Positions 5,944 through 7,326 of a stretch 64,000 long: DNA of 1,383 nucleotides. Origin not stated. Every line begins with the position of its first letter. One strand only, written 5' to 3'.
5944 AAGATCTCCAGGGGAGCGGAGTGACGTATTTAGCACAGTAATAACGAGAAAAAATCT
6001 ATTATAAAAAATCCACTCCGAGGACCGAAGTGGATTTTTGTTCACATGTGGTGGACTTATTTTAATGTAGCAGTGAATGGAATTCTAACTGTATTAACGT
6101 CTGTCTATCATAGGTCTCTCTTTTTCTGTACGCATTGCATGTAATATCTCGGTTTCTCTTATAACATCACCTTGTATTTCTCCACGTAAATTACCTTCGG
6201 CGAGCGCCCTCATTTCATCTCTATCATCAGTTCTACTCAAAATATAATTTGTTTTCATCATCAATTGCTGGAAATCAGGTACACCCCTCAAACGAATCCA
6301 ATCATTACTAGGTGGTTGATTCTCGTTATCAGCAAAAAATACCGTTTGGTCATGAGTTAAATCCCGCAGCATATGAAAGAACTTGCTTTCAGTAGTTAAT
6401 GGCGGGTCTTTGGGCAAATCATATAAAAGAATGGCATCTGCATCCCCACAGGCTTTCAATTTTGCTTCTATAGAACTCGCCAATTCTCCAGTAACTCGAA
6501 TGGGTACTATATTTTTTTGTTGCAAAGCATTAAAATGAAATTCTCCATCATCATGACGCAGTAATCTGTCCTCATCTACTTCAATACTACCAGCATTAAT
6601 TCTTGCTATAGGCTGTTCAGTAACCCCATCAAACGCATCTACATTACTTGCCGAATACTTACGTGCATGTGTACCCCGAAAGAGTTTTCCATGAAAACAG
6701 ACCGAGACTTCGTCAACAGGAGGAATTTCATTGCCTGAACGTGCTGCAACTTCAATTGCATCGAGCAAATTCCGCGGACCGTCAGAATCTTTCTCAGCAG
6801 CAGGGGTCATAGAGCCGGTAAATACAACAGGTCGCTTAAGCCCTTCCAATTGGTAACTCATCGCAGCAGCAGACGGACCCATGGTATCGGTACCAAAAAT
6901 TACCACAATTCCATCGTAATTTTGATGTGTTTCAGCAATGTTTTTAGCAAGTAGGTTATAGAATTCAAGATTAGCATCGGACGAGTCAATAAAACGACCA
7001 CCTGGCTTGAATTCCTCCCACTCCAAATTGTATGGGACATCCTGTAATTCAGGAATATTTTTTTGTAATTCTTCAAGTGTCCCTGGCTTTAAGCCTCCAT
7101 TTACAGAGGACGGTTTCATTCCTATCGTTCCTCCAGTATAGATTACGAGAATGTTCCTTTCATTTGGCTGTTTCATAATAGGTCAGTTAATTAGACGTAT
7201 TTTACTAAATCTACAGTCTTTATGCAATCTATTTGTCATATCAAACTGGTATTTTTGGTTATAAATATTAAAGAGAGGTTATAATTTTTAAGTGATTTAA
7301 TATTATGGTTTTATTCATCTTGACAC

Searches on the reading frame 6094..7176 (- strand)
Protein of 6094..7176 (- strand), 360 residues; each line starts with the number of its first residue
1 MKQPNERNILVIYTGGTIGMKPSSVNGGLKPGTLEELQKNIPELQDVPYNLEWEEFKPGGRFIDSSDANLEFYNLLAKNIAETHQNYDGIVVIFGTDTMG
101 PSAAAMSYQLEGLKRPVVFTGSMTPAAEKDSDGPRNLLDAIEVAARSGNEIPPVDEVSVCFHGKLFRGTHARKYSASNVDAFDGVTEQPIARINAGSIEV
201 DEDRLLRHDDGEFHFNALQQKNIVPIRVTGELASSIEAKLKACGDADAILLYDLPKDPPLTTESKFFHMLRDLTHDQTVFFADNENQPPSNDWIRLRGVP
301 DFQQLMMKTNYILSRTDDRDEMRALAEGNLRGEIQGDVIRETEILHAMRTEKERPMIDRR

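Call 55: search_protein_families(library=pfam, proteins=[window:6094-7176:-], max_evalue=0.001)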
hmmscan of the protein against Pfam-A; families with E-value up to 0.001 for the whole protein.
window:6094-7176:- (360 aa): 1 family
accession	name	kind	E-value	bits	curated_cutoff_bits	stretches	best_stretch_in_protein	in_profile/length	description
PF00710.25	Asparaginase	-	2.2e-49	168.1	22.5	1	8-203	1-190/193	Asparaginase, N-terminal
